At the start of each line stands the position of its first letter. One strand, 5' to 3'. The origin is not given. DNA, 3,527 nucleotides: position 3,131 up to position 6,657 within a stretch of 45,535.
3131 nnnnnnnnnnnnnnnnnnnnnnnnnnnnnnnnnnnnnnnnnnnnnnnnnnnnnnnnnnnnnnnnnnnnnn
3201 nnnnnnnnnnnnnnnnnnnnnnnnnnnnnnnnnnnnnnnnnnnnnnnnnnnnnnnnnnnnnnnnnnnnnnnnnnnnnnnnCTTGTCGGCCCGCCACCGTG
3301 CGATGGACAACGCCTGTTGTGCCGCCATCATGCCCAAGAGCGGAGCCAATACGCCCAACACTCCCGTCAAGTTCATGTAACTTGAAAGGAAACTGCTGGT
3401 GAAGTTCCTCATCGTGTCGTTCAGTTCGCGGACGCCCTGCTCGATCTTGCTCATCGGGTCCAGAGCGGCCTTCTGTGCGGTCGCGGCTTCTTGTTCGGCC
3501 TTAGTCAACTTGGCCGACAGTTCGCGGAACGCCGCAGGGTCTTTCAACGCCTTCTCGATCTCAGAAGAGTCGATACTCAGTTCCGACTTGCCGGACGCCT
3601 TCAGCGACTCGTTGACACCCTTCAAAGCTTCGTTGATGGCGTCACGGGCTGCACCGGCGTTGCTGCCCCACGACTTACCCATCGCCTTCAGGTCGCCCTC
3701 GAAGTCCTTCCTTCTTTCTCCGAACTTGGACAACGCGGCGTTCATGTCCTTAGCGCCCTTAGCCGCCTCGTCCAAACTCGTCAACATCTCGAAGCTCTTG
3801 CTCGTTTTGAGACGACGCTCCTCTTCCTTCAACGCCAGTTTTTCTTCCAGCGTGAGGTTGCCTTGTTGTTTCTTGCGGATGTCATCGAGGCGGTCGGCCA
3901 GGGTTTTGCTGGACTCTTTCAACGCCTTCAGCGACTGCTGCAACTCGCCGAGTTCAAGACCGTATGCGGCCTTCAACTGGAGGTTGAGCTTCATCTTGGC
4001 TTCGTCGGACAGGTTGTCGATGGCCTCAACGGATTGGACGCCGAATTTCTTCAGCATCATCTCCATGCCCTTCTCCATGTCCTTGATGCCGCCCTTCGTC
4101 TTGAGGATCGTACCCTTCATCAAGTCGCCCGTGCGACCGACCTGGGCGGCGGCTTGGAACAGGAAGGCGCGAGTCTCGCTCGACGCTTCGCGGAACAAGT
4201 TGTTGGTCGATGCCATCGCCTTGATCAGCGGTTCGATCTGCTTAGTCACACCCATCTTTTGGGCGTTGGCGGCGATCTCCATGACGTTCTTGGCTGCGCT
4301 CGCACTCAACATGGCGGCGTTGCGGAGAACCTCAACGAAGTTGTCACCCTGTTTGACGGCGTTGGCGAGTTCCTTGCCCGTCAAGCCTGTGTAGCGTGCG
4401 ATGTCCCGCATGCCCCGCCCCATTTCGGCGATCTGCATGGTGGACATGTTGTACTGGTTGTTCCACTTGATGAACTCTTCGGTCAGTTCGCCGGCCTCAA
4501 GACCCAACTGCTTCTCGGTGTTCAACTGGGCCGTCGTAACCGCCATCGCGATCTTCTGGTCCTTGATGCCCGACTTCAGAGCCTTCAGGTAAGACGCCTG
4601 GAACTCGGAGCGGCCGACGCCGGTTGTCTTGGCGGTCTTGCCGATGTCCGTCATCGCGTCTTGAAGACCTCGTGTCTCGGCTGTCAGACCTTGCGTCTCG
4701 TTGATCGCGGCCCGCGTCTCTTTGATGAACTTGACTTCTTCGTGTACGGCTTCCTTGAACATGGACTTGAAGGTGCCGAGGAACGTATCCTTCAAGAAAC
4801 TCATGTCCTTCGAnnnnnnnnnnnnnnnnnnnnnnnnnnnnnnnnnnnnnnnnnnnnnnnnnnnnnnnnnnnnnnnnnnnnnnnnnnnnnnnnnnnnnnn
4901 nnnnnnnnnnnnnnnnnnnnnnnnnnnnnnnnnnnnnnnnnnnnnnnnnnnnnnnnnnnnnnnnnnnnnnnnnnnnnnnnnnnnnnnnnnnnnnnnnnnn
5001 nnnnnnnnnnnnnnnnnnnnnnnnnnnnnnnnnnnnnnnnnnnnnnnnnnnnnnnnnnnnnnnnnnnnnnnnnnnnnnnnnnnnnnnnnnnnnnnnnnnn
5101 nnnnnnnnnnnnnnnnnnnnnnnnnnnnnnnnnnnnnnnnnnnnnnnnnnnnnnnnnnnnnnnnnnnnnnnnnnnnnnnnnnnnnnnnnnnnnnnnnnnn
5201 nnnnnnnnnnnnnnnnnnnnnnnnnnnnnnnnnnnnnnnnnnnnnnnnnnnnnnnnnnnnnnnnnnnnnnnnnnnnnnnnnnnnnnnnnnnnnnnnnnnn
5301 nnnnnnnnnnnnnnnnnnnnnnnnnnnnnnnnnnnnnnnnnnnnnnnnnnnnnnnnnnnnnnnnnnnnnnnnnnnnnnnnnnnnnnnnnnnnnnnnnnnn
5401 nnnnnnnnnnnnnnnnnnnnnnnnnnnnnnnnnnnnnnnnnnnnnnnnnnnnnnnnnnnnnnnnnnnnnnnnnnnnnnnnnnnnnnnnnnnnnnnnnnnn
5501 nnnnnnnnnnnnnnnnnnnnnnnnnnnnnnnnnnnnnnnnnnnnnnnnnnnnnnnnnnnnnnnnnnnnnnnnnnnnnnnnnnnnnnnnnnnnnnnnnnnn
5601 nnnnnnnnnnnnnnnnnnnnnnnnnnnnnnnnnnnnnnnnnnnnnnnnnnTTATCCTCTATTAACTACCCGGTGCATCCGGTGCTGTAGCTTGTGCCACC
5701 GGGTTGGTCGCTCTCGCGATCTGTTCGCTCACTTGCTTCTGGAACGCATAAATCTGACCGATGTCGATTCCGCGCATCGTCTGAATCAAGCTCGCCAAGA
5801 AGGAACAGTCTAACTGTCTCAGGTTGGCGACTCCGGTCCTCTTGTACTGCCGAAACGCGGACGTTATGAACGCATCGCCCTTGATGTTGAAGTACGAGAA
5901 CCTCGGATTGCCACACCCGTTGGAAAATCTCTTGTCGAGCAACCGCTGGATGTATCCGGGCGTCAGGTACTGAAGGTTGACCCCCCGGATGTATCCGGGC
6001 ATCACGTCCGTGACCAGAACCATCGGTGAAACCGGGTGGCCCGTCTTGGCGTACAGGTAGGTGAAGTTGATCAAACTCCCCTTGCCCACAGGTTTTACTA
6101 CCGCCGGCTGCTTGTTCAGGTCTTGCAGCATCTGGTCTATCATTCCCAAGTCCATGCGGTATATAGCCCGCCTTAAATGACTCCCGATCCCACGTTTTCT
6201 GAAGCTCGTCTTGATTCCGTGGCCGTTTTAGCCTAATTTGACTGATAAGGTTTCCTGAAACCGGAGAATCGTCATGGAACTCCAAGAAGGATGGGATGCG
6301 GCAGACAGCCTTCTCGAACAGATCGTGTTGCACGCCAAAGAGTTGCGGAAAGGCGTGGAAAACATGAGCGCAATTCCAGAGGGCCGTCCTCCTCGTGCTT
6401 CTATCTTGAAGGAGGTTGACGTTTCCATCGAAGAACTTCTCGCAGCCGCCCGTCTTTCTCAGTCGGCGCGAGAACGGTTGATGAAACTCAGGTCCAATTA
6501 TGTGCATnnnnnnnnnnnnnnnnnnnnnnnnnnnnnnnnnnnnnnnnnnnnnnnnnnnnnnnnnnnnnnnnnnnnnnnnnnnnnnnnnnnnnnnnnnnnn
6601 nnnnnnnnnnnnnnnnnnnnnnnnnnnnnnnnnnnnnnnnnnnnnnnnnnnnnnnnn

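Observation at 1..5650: Giant (>1880 aa) tape-measure-like protein with five 84-aa tandem TM repeats, a poly-Gly tract and C-terminal ~90-aa repeats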

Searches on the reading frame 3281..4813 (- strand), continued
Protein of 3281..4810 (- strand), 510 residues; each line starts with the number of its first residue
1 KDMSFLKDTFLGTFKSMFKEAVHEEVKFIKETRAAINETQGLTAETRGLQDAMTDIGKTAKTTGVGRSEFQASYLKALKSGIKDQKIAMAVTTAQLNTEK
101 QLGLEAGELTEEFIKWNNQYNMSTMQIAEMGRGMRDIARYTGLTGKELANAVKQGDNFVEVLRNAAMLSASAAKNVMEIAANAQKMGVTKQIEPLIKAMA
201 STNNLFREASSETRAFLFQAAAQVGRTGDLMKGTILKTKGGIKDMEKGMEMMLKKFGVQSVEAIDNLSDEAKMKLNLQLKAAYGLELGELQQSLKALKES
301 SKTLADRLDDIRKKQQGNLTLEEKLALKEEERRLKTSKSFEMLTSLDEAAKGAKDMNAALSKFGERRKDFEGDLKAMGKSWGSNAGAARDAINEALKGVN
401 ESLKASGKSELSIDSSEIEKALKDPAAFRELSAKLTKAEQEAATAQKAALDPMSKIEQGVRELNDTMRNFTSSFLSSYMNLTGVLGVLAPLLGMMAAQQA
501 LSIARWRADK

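Call 66: find_related_loci(query=A1, collection=viral_contigs, flank=10000)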
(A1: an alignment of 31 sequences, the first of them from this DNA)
Query A1 (511 aa) in viral_contigs; peptide patterns used: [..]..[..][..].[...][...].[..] (x = any residue, [..] = any of these).
96 stretches matched a pattern; 63 encode a relative of the query (tblastn E <= 1e-3); 63 distinct loci.
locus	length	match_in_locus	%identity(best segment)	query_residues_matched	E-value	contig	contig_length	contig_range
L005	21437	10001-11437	57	15-493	6e-174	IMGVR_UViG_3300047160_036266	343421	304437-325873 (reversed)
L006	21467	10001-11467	56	18-504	1e-172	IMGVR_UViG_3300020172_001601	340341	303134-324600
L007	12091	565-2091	53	1-505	1e-171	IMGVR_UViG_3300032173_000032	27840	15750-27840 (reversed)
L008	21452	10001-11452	58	7-490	1e-168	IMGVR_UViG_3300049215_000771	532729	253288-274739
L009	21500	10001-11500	54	5-495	9e-164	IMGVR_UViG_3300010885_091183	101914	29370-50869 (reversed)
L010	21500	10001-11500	54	5-495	9e-164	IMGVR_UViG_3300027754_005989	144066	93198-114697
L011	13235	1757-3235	53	1-490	2e-158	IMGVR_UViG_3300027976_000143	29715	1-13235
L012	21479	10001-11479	53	1-490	2e-158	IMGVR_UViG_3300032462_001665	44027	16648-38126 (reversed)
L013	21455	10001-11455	52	17-501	1e-155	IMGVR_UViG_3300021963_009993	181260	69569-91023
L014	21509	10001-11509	51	4-499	7e-154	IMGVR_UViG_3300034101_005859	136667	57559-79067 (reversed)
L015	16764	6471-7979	51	4-499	7e-154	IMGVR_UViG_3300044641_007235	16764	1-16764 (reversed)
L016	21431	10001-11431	52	23-498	1e-152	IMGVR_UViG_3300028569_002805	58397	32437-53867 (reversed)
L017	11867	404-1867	52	12-498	7e-152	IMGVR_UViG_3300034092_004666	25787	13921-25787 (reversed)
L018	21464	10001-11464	52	12-498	5e-152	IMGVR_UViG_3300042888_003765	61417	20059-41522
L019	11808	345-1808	52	12-498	4e-152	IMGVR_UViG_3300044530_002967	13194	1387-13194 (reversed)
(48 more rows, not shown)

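Call 82: find_related_loci(query=window:3281-4810:-, collection=genome_contigs, flank=1000)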
Query window:3281-4810:- (510 aa) in genome_contigs; peptide patterns used: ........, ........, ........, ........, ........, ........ (x = any residue, [..] = any of these).
66 stretches matched a pattern, but none encodes a relative of the query by tblastn (E <= 1e-3).

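Call 91: search_protein_families(library=phrogs, alignment_id=A1, max_evalue=0.1)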
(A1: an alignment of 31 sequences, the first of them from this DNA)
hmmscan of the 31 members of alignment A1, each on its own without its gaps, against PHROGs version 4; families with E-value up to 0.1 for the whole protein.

A. member 1, seq(511 aa): 1 family
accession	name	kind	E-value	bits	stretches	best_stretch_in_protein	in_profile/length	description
phrog_3534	-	unknown function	0.062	14.3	0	272-314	71-113/117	-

B. families by the number of members that match (of 31 scanned): 32 families (the first 25 are shown)
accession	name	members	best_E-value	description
phrog_4268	-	5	0.0022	transcriptional repressor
phrog_33232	-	2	0.0013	-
phrog_167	-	2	0.0016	tail length tape measure protein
phrog_26540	-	2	0.064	-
phrog_28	-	1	0.00061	tail length tape measure protein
phrog_3179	-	1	0.0067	-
phrog_5093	-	1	0.01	-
phrog_7158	-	1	0.013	-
phrog_37072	-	1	0.025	-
phrog_26915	-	1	0.026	-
phrog_34787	-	1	0.032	-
phrog_25136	-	1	0.033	-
phrog_8937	-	1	0.041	-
phrog_3789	-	1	0.044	-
phrog_21141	-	1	0.056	-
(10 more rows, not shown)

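Call 102: search_protein_families(library=ncbifam, proteins=[P0156, P0177, P0167, P0186], max_evalue=0.1)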
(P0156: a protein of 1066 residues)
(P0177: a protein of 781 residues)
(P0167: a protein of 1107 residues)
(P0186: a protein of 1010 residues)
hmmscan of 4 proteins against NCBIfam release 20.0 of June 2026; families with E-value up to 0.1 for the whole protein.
P0156 (1066 aa): 1 family
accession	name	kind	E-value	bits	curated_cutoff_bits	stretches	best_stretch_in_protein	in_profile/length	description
TIGR02684.1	dnstrm_HI1420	hypoth_equivalog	0.04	14.1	53.7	0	326-356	39-69/89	addiction module antidote protein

P0177 (781 aa): 1 family
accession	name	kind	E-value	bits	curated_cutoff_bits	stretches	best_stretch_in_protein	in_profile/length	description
TIGR04523.1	Mplasa_alph_rch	subfamily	0.079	10.8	270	0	23-93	376-450/745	helix-rich protein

P0167 (1107 aa): 1 family
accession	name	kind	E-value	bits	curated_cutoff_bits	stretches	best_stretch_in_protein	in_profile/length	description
NF047865.1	rSAM_PapB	equivalog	0.09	12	340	0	577-668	168-256/330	PapB family radical SAM/SPASM ranthipeptide maturase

P0186 (1010 aa): 0 families

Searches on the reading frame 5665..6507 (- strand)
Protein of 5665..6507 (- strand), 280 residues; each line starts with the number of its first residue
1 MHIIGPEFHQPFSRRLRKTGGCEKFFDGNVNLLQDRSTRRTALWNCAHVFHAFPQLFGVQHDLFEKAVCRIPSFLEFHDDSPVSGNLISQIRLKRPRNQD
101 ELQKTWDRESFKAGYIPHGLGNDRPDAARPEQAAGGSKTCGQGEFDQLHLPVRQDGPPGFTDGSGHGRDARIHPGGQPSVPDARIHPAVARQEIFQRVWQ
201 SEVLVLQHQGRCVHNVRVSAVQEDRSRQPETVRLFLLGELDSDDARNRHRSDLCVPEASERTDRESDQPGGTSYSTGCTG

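Call 12: search_protein_families(library=pfam, proteins=[window:5665-6507:-], max_evalue=0.01)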
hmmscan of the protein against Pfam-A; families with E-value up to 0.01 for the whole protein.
window:5665-6507:- (280 aa): 0 families

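Call 13: search_protein_families(library=phrogs, proteins=[window:5665-6507:-], max_evalue=0.01)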
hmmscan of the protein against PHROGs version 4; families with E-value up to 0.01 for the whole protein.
window:5665-6507:- (280 aa): 0 families

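Call 18: find_encoding_contigs(protein=window:5665-6507:-, flank=10000, max_places=4)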
Protein window:5665-6507:- (280 aa): no gene with exactly this product is on record in the collection.
